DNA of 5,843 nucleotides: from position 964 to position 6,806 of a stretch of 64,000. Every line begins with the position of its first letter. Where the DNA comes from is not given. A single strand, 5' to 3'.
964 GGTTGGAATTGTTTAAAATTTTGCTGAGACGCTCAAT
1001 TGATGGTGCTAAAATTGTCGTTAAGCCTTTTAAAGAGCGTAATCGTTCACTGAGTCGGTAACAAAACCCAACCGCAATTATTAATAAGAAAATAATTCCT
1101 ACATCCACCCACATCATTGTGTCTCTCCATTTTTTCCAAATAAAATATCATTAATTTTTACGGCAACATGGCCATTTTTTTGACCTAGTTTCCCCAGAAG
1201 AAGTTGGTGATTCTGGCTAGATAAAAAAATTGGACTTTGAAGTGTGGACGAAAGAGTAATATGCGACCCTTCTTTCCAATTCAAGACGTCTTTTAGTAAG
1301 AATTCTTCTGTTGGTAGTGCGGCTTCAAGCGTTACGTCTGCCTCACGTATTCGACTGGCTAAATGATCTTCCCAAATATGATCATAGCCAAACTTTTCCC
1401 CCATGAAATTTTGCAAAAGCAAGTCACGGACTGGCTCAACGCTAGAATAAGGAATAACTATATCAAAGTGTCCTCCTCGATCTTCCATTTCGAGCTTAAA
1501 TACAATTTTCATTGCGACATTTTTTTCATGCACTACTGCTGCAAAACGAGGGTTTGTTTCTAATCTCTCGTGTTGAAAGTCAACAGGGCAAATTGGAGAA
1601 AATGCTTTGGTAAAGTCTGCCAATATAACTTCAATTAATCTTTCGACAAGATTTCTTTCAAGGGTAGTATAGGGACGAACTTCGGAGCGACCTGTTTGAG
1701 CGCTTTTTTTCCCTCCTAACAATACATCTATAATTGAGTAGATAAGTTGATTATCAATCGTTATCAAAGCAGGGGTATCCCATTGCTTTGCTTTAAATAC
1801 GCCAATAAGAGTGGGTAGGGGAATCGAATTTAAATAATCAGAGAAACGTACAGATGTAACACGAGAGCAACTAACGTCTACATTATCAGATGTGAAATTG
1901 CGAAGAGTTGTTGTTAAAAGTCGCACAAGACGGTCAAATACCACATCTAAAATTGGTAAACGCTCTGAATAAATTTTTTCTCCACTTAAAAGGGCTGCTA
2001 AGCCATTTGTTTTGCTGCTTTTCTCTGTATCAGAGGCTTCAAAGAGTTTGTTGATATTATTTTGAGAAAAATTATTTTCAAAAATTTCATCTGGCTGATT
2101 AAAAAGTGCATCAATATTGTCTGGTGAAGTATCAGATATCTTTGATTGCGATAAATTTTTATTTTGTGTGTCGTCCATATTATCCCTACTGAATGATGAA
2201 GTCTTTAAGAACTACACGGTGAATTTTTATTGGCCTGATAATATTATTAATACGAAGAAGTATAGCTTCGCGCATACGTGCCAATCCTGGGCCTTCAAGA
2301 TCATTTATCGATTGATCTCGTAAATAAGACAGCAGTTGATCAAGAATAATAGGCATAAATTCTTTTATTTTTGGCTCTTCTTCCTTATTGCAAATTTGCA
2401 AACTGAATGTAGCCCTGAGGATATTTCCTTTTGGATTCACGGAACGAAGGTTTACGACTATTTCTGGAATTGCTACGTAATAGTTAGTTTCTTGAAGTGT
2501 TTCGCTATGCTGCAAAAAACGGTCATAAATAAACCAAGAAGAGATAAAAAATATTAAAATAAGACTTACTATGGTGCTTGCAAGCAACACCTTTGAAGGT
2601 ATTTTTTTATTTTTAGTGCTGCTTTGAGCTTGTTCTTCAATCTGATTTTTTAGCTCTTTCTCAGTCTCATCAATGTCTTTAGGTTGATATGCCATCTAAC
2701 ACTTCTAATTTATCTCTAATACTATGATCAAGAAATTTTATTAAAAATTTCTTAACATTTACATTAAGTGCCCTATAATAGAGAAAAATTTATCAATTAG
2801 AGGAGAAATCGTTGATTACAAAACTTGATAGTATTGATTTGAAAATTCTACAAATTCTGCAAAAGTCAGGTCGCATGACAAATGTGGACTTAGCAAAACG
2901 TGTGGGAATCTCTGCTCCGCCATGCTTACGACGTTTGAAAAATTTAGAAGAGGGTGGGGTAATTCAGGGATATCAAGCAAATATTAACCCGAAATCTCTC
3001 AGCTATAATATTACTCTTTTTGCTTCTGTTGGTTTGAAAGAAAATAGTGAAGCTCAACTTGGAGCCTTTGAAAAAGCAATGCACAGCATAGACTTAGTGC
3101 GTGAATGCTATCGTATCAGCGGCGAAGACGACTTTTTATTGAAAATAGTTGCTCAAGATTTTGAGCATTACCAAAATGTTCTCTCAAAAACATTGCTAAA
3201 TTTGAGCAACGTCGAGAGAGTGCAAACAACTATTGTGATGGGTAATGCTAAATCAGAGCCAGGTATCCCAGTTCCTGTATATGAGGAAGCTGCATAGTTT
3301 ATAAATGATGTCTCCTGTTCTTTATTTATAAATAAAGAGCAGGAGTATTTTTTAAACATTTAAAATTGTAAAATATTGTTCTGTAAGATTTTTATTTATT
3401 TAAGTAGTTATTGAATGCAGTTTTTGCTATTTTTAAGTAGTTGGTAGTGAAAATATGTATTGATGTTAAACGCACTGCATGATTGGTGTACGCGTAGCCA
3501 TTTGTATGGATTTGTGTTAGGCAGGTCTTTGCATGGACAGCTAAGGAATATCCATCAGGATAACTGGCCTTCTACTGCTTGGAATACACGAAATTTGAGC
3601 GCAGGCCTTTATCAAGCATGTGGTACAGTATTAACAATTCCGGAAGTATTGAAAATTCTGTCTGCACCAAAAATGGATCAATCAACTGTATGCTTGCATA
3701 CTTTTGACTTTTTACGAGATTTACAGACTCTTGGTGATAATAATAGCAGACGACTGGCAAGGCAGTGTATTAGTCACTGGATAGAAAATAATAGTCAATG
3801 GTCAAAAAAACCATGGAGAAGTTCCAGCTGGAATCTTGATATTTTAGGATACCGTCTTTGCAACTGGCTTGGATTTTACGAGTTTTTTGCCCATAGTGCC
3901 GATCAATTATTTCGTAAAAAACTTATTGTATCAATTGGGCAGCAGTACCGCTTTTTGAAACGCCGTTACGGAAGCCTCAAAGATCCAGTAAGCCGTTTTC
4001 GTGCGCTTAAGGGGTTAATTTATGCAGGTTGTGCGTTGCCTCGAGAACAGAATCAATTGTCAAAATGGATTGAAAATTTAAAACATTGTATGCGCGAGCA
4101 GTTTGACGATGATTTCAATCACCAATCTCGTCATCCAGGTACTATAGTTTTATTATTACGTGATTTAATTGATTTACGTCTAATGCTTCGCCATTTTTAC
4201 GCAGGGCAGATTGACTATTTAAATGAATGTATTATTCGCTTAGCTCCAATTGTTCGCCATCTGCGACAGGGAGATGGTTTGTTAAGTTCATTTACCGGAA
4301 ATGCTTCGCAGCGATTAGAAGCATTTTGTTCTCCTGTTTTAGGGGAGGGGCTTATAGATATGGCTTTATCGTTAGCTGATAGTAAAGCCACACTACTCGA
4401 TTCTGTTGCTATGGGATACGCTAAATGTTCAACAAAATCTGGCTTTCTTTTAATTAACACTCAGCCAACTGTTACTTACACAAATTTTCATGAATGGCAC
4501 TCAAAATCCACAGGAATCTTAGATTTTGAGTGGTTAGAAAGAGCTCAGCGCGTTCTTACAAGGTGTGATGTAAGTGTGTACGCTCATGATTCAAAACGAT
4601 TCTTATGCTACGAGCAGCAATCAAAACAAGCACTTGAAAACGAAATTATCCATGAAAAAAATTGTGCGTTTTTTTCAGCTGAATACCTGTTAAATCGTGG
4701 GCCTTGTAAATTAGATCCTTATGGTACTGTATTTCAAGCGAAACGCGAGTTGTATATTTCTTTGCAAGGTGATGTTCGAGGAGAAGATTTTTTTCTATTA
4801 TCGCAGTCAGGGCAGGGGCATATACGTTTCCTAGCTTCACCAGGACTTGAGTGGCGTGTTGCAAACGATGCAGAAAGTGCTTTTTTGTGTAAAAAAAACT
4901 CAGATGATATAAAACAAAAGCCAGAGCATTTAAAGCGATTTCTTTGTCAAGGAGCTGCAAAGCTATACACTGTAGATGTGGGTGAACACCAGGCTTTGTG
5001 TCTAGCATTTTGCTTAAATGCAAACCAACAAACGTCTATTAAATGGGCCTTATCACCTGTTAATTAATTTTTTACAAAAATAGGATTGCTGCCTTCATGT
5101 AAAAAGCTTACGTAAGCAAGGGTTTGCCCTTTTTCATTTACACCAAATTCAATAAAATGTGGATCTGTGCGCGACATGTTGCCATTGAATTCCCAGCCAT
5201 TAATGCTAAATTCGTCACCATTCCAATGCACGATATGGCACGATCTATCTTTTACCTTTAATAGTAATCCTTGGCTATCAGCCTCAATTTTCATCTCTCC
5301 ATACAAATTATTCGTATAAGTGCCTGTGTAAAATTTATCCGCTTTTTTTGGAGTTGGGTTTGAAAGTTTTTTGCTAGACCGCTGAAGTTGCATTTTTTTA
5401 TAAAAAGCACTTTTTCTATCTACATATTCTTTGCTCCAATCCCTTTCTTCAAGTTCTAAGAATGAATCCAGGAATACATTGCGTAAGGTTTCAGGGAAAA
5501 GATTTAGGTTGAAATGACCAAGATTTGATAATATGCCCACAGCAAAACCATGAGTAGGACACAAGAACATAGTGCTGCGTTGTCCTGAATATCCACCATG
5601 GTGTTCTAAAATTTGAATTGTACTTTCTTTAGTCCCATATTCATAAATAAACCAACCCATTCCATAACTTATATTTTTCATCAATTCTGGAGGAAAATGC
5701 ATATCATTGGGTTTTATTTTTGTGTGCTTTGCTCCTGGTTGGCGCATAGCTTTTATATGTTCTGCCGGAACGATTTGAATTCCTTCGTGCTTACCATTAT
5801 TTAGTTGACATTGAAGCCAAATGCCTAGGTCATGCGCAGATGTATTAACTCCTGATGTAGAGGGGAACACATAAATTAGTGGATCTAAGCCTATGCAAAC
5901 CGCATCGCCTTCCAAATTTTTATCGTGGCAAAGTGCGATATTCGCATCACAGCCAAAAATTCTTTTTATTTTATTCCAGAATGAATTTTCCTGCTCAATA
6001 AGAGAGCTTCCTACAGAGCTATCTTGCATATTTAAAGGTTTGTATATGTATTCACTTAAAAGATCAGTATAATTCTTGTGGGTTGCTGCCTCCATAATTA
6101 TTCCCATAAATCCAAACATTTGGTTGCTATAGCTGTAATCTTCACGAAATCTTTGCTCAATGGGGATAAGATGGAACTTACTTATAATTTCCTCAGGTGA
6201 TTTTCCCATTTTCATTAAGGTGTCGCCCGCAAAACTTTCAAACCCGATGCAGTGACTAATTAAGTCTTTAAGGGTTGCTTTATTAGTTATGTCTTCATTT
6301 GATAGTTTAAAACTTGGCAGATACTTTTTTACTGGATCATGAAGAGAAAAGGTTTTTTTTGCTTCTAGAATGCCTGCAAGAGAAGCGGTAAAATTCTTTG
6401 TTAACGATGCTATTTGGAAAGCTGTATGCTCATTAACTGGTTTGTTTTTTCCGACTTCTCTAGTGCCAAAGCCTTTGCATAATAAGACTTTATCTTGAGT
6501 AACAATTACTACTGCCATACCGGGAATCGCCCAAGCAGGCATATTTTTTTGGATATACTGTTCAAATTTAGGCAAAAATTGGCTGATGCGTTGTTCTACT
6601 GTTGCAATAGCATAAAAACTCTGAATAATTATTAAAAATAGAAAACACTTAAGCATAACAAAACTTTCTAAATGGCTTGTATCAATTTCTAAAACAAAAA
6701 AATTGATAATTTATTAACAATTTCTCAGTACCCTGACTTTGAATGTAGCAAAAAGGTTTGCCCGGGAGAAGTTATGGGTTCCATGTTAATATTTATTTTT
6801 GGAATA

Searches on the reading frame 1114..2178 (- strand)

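Call 49: search_protein_families(library=pfam, proteins=[window:1114-2178:-], max_evalue=0.00001)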
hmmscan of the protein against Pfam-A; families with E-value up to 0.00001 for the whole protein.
window:1114-2178:- (354 aa): 2 families
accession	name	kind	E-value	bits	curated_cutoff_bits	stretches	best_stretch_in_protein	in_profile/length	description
PF02154.20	FliM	-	5.4e-55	186.7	27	1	67-254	7-192/192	Flagellar motor switch protein FliM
PF01052.25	FliMN_C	-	3.9e-13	49.6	23.8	1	276-346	2-72/73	Type III flagellar switch regulator (C-ring) FliN C-term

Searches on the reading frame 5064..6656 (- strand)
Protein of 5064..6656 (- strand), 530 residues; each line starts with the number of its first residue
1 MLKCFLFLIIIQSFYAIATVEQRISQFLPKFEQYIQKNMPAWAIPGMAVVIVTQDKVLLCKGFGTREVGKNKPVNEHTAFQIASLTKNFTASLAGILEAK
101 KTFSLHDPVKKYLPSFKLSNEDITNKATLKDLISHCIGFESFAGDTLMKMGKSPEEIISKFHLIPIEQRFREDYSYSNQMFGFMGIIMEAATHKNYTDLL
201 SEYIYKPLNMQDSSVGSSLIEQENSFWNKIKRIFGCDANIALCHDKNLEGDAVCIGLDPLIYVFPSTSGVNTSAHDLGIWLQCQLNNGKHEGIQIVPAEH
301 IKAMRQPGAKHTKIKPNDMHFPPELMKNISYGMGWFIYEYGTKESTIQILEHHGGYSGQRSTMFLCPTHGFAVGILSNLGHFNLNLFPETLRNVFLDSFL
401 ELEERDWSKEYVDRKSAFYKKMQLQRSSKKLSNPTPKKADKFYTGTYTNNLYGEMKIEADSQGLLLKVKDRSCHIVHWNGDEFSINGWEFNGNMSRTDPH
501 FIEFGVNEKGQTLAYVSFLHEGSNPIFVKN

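Call 50: search_protein_families(library=pfam, proteins=[window:5064-6656:-], max_evalue=0.00001)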
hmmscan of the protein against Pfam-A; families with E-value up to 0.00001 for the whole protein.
window:5064-6656:- (530 aa): 2 families
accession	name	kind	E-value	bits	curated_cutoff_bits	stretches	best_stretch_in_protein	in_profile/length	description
PF00144.29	Beta-lactamase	-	2.5e-44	152.2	27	1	32-382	2-313/329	Beta-lactamase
PF11954.13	DUF3471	-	9.4e-09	36.1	29.3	1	433-512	5-83/103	Domain of unknown function (DUF3471)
